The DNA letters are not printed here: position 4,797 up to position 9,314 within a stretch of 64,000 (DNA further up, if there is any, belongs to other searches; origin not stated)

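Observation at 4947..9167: Stand-alone ~1,400-aa fusion of two HgdC-type activase ATPases with HgdB/DUF2229-like domains: possible PlsA/PlsR- or Ger-type ester-reducing (ether lipid) enzyme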

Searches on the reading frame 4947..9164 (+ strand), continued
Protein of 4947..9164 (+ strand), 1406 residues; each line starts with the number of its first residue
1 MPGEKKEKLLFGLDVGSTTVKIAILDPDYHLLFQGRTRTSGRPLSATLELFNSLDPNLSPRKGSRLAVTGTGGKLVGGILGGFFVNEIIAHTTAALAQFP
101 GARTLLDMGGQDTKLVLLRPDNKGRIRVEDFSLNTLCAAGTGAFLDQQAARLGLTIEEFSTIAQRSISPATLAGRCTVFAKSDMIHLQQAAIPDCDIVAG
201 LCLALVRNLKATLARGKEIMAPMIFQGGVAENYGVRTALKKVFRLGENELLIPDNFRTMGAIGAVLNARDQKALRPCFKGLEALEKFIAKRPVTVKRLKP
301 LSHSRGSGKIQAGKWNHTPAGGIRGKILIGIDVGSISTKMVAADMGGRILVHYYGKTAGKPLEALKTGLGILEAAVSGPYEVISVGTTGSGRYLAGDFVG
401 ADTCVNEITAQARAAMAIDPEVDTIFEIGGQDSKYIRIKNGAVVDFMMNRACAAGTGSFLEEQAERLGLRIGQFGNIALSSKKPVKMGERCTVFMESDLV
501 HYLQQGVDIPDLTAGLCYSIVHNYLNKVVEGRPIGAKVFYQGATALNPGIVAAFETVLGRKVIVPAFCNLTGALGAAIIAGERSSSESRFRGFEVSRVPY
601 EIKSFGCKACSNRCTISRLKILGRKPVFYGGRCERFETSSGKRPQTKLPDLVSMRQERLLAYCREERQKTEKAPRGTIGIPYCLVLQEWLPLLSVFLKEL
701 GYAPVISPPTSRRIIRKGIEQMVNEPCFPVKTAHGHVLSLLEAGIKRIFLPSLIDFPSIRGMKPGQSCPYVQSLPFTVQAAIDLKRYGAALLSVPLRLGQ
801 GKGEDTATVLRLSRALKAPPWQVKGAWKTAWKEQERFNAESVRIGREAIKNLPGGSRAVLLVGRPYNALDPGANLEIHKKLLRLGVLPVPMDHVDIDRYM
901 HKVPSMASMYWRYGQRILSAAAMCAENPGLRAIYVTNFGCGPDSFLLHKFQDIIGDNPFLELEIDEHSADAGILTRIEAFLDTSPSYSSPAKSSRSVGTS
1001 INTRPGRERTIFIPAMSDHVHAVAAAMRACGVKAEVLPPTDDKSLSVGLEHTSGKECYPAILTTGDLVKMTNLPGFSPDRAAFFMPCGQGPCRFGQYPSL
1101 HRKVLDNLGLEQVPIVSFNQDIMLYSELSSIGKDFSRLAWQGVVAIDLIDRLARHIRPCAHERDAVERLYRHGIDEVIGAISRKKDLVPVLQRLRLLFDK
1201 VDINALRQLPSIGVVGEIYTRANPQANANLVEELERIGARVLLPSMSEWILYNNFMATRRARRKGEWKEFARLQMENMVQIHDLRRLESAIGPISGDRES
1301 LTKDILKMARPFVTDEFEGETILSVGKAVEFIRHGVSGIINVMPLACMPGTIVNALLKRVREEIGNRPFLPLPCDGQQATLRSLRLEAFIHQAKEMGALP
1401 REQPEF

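Call 44: find_homologous_proteins(query=P0087, max_evalue=1e-50)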
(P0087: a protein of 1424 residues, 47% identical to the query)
Query P0087 (1424 aa): 8000 proteins with E <= 1e-50 among 8000 candidates; the best 120 are listed.
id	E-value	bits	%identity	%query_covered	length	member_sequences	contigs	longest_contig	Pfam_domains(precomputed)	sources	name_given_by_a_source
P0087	0.0e+0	3283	100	100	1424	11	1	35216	PF01869.27,PF06050.20,PF09989.16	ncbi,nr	ncbi:MAG: CoA activase [Desulfobacterales bacterium S7086C20]|nr:MAG: CoA activase [Desulfobacterale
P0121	0.0e+0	2554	78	98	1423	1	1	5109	PF01869.27,PF06050.20,PF09989.16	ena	-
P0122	0.0e+0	2517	77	98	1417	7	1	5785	PF01869.27,PF06050.20,PF09989.16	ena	-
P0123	0.0e+0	2515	77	98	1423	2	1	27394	PF01869.27,PF06050.20,PF09989.16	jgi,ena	-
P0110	0.0e+0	2508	77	98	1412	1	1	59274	PF01869.27,PF09989.16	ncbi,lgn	-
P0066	0.0e+0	2501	77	98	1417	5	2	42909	PF01869.27,PF09989.16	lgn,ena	-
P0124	0.0e+0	2498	76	98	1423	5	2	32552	PF01869.27,PF09989.16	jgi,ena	-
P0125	0.0e+0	2490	76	99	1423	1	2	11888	PF01869.27,PF06050.20,PF09989.16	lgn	-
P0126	0.0e+0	2488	78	97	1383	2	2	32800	PF01869.27,PF09989.16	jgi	jgi:predicted CoA-substrate-specific enzyme activase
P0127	0.0e+0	2483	76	98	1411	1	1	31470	PF01869.27,PF06050.20,PF09989.16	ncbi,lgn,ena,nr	ncbi:MAG: CoA activase [Desulfobacterales bacterium]|nr:CoA activase [Desulfobacterales bacterium]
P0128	0.0e+0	2462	75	98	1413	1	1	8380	PF01869.27,PF06050.20,PF09989.16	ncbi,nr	ncbi:MAG: CoA activase [Desulfobacterales bacterium]|nr:CoA activase [Desulfobacterales bacterium]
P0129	0.0e+0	2427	75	98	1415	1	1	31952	PF01869.27,PF09989.16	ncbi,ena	-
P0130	0.0e+0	2410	77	95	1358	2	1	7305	PF01869.27,PF06050.20,PF09989.16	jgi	jgi:predicted CoA-substrate-specific enzyme activase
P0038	0.0e+0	2183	67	98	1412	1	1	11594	PF01869.27,PF06050.20,PF09989.16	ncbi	-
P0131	0.0e+0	2172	67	98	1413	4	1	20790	PF01869.27,PF06050.20,PF09989.16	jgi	-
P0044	0.0e+0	2168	67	99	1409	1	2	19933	PF01869.27,PF06050.20,PF09989.16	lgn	-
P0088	0.0e+0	2164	67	99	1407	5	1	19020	PF01869.27,PF06050.20,PF09989.16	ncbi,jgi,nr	ncbi:MAG: CoA activase [Deltaproteobacteria bacterium]|nr:CoA activase [Deltaproteobacteria bacteriu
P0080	0.0e+0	2139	66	98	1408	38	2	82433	PF01869.27,PF06050.20,PF09989.16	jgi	jgi:predicted CoA-substrate-specific enzyme activase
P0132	0.0e+0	2013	62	98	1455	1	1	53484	PF01869.27,PF06050.20,PF09989.16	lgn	-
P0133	0.0e+0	1975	61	98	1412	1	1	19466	PF01869.27,PF09989.16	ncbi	ncbi:MAG: acyl-CoA dehydratase activase [Pseudomonadota bacterium]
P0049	0.0e+0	1968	61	98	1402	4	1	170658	PF01869.27,PF06050.20,PF09989.16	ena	-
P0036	0.0e+0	1966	61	98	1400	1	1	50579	PF01869.27,PF06050.20,PF09989.16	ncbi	-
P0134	0.0e+0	1964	61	98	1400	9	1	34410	PF01869.27,PF06050.20,PF09989.16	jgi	jgi:predicted CoA-substrate-specific enzyme activase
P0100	0.0e+0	1957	61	98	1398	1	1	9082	PF01869.27,PF06050.20,PF09989.16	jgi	jgi:predicted CoA-substrate-specific enzyme activase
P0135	0.0e+0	1955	61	98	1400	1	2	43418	PF01869.27,PF06050.20,PF09989.16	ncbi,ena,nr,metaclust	ncbi:MAG: CoA activase [Deltaproteobacteria bacterium RBG_13_43_22]|nr:MAG: CoA activase [Deltaprote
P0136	0.0e+0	1953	61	98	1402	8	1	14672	PF01869.27,PF06050.20,PF09989.16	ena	-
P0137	0.0e+0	1948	60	98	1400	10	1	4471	PF01869.27,PF06050.20,PF09989.16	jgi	jgi:predicted CoA-substrate-specific enzyme activase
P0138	0.0e+0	1941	60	98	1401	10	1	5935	PF01869.27,PF06050.20,PF09989.16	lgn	-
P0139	0.0e+0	1939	61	98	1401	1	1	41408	PF01869.27,PF06050.20,PF09989.16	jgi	jgi:predicted CoA-substrate-specific enzyme activase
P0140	0.0e+0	1934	61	98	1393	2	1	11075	PF01869.27,PF06050.20,PF09989.16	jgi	jgi:predicted CoA-substrate-specific enzyme activase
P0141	0.0e+0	1934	60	98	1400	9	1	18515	PF01869.27,PF06050.20,PF09989.16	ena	-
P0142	0.0e+0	1925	60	98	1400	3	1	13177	PF01869.27,PF06050.20,PF09989.16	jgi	jgi:predicted CoA-substrate-specific enzyme activase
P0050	0.0e+0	1920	61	98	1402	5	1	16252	PF01869.27,PF06050.20,PF09989.16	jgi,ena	jgi:predicted CoA-substrate-specific enzyme activase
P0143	0.0e+0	1911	59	98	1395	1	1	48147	PF01869.27,PF06050.20,PF09989.16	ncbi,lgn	ncbi:MAG: acyl-CoA dehydratase activase [Desulfobacteraceae bacterium]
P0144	0.0e+0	1910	60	98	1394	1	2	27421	PF01869.27,PF06050.20,PF09989.16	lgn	-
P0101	0.0e+0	1909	60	98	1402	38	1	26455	PF01869.27,PF06050.20,PF09989.16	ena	-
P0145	0.0e+0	1907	59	98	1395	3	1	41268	PF01869.27,PF06050.20,PF09989.16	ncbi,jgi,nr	ncbi:MAG: CoA activase [Deltaproteobacteria bacterium]|nr:CoA activase [Deltaproteobacteria bacteriu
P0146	0.0e+0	1902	60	98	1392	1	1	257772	PF01869.27,PF06050.20,PF09989.16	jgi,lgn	-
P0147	0.0e+0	1902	59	98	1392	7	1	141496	PF01869.27,PF06050.20,PF09989.16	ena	-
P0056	0.0e+0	1898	60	98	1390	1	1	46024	PF01869.27,PF06050.20,PF09989.16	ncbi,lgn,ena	-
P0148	0.0e+0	1880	61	94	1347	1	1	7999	PF01869.27,PF06050.20,PF09989.16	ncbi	ncbi:MAG: acyl-CoA dehydratase activase, partial [Pseudomonadota bacterium]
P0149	0.0e+0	1877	58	98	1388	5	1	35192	PF01869.27,PF06050.20,PF09989.16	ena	-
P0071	0.0e+0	1874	58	98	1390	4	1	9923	PF01869.27,PF09989.16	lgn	-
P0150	0.0e+0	1867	58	98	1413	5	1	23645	PF01869.27,PF06050.20,PF09989.16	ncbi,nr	ncbi:MAG: CoA activase [Deltaproteobacteria bacterium]|nr:CoA activase [Deltaproteobacteria bacteriu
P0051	0.0e+0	1865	58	98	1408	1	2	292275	PF01869.27,PF06050.20,PF09989.16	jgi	-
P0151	0.0e+0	1862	59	98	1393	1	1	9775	PF01869.27,PF06050.20,PF09989.16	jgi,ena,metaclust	metaclust:\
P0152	0.0e+0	1862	58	98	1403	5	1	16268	PF01869.27,PF09989.16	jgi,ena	-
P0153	0.0e+0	1861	59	98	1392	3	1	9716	PF01869.27,PF06050.20,PF09989.16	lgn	-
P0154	0.0e+0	1861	58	98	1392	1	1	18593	PF01869.27,PF09989.16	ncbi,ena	-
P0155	0.0e+0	1860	58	98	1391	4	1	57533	PF01869.27,PF06050.20,PF09989.16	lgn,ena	-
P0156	0.0e+0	1858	58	98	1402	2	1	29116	PF01869.27,PF09989.16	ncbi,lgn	-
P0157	0.0e+0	1853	58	98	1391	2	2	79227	PF01869.27,PF06050.20,PF09989.16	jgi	jgi:predicted CoA-substrate-specific enzyme activase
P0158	0.0e+0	1851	58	98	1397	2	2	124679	PF01869.27,PF09989.16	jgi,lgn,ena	-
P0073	0.0e+0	1850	58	98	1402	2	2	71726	PF01869.27,PF06050.20,PF09989.16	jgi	-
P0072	0.0e+0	1850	58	98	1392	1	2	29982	PF01869.27,PF06050.20,PF09989.16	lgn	-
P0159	0.0e+0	1850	58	98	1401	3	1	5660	PF01869.27,PF09989.16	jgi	-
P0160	0.0e+0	1848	58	98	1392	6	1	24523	PF01869.27,PF06050.20,PF09989.16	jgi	jgi:predicted CoA-substrate-specific enzyme activase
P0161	0.0e+0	1848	58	98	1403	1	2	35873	PF01869.27,PF09989.16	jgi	jgi:predicted CoA-substrate-specific enzyme activase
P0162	0.0e+0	1847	60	93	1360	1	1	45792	PF01869.27,PF09989.16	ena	-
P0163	0.0e+0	1846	58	98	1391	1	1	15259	PF01869.27,PF06050.20,PF09989.16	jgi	jgi:predicted CoA-substrate-specific enzyme activase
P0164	0.0e+0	1844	58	98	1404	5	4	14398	PF01869.27,PF09989.16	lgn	-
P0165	0.0e+0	1842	58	98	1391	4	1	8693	PF01869.27,PF06050.20,PF09989.16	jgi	jgi:predicted CoA-substrate-specific enzyme activase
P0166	0.0e+0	1842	58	98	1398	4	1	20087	PF01869.27,PF09989.16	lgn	-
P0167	0.0e+0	1841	58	98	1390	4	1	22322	PF01869.27,PF09989.16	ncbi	-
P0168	0.0e+0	1840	57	98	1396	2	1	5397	PF01869.27,PF09989.16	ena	-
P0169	0.0e+0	1840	57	98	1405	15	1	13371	PF01869.27,PF09989.16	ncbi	-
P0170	0.0e+0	1839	58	98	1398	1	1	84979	PF01869.27,PF09989.16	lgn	-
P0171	0.0e+0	1838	58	98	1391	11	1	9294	PF01869.27,PF06050.20,PF09989.16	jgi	jgi:predicted CoA-substrate-specific enzyme activase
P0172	0.0e+0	1838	57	98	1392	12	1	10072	PF01869.27,PF06050.20,PF09989.16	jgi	jgi:predicted CoA-substrate-specific enzyme activase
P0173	0.0e+0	1838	58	98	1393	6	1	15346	PF01869.27,PF09989.16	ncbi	-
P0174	0.0e+0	1838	58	98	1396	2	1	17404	PF01869.27,PF09989.16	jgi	-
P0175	0.0e+0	1837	58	98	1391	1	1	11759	PF01869.27,PF09989.16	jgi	-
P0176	0.0e+0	1837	58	98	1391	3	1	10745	PF01869.27,PF06050.20,PF09989.16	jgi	-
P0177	0.0e+0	1837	58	98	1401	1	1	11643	PF01869.27,PF09989.16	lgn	-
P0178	0.0e+0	1837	57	97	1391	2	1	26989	PF01869.27,PF06050.20,PF09989.16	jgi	jgi:predicted CoA-substrate-specific enzyme activase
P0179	0.0e+0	1837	57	98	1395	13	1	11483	PF01869.27,PF06050.20,PF09989.16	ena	-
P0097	0.0e+0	1836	58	98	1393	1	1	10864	PF01869.27,PF06050.20,PF09989.16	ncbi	ncbi:MAG: acyl-CoA dehydratase activase [Desulfobaccales bacterium]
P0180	0.0e+0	1836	57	98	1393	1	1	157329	PF01869.27,PF06050.20,PF09989.16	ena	-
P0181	0.0e+0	1836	58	98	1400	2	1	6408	PF01869.27,PF09989.16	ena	-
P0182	0.0e+0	1836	58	98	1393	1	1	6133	PF01869.27,PF06050.20,PF09989.16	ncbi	-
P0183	0.0e+0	1836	58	98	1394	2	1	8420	PF01869.27,PF09989.16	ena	-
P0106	0.0e+0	1834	57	98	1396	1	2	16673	PF01869.27,PF09989.16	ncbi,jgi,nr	ncbi:MAG: CoA activase [Deltaproteobacteria bacterium]|nr:CoA activase [Deltaproteobacteria bacteriu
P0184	0.0e+0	1834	58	98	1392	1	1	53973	PF01869.27,PF06050.20,PF09989.16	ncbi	-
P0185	0.0e+0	1833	57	98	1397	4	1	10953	PF01869.27,PF06050.20,PF09989.16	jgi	-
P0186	0.0e+0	1833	57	98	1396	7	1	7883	PF01869.27,PF09989.16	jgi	jgi:predicted CoA-substrate-specific enzyme activase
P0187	0.0e+0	1833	58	98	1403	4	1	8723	PF01869.27,PF09989.16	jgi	-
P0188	0.0e+0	1833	57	98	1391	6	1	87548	PF01869.27,PF06050.20,PF09989.16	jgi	jgi:predicted CoA-substrate-specific enzyme activase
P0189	0.0e+0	1832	57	98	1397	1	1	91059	PF01869.27,PF09989.16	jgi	-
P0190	0.0e+0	1832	57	98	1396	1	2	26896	PF01869.27,PF09989.16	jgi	jgi:predicted CoA-substrate-specific enzyme activase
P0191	0.0e+0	1832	58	98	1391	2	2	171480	PF01869.27,PF06050.20,PF09989.16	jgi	-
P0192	0.0e+0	1832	57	98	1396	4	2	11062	PF01869.27,PF09989.16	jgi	jgi:predicted CoA-substrate-specific enzyme activase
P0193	0.0e+0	1832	57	98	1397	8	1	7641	PF01869.27,PF06050.20,PF09989.16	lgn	-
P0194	0.0e+0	1832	57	98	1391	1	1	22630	PF01869.27,PF06050.20,PF09989.16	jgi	jgi:predicted CoA-substrate-specific enzyme activase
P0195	0.0e+0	1831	57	98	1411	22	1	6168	PF01869.27,PF09989.16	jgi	jgi:predicted CoA-substrate-specific enzyme activase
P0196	0.0e+0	1831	57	98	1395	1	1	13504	PF01869.27,PF09989.16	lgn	-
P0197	0.0e+0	1831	58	98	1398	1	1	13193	PF01869.27,PF09989.16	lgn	-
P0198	0.0e+0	1831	58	98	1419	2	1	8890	PF01869.27,PF09989.16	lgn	-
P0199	0.0e+0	1830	57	98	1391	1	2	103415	PF01869.27,PF06050.20,PF09989.16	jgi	jgi:predicted CoA-substrate-specific enzyme activase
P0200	0.0e+0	1830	57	98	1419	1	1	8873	PF01869.27,PF09989.16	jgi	jgi:predicted CoA-substrate-specific enzyme activase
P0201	0.0e+0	1829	58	98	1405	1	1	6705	PF01869.27,PF09989.16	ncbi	ncbi:MAG: acyl-CoA dehydratase activase [Pseudomonadota bacterium]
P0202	0.0e+0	1829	58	98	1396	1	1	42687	PF01869.27,PF09989.16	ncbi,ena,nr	ncbi:MAG TPA: acyl-CoA dehydratase activase [Thermodesulfobacteriota bacterium]|nr:acyl-CoA dehydrat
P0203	0.0e+0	1829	58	98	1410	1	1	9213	PF01869.27,PF09989.16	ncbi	ncbi:MAG: acyl-CoA dehydratase activase [Pseudomonadota bacterium]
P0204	0.0e+0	1829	57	98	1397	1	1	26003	PF01869.27,PF09989.16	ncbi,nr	ncbi:MAG: CoA activase [Syntrophaceae bacterium]|nr:CoA activase [Syntrophaceae bacterium]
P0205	0.0e+0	1829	57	98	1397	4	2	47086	PF01869.27,PF09989.16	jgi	-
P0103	0.0e+0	1829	57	98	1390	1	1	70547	PF01869.27,PF09989.16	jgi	jgi:predicted CoA-substrate-specific enzyme activase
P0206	0.0e+0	1829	57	98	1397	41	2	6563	PF01869.27,PF09989.16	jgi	jgi:predicted CoA-substrate-specific enzyme activase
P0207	0.0e+0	1829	58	98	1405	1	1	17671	PF01869.27,PF09989.16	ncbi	-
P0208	0.0e+0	1829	57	98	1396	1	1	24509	PF01869.27,PF09989.16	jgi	jgi:predicted CoA-substrate-specific enzyme activase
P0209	0.0e+0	1829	57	98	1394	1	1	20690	PF01869.27,PF09989.16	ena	-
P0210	0.0e+0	1829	58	98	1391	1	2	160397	PF01869.27,PF06050.20,PF09989.16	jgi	jgi:predicted CoA-substrate-specific enzyme activase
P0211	0.0e+0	1829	57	98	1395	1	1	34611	PF01869.27,PF09989.16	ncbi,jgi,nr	ncbi:MAG: CoA activase [Deltaproteobacteria bacterium]|nr:MAG: CoA activase [Deltaproteobacteria bac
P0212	0.0e+0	1828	57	98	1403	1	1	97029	PF01869.27,PF09989.16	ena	-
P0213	0.0e+0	1828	57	98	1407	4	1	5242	PF01869.27,PF06050.20,PF09989.16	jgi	-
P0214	0.0e+0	1828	58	98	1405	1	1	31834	PF01869.27,PF06050.20,PF09989.16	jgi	jgi:predicted CoA-substrate-specific enzyme activase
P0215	0.0e+0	1828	58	98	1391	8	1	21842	PF01869.27,PF09989.16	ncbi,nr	ncbi:MAG: acyl-CoA dehydratase activase [Syntrophales bacterium]|nr:acyl-CoA dehydratase activase [S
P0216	0.0e+0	1828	57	98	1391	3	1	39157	PF01869.27,PF06050.20,PF09989.16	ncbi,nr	ncbi:MAG: CoA activase [Deltaproteobacteria bacterium]|nr:CoA activase [Deltaproteobacteria bacteriu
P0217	0.0e+0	1828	57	98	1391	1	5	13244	PF01869.27,PF06050.20,PF09989.16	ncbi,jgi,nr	ncbi:MAG: CoA activase [Deltaproteobacteria bacterium]|nr:CoA activase [Deltaproteobacteria bacteriu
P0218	0.0e+0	1828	58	98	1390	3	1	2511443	PF01869.27,PF06050.20,PF09989.16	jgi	jgi:predicted CoA-substrate-specific enzyme activase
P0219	0.0e+0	1828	57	98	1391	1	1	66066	PF01869.27,PF06050.20,PF09989.16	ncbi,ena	-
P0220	0.0e+0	1827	57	98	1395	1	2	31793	PF01869.27,PF09989.16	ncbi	-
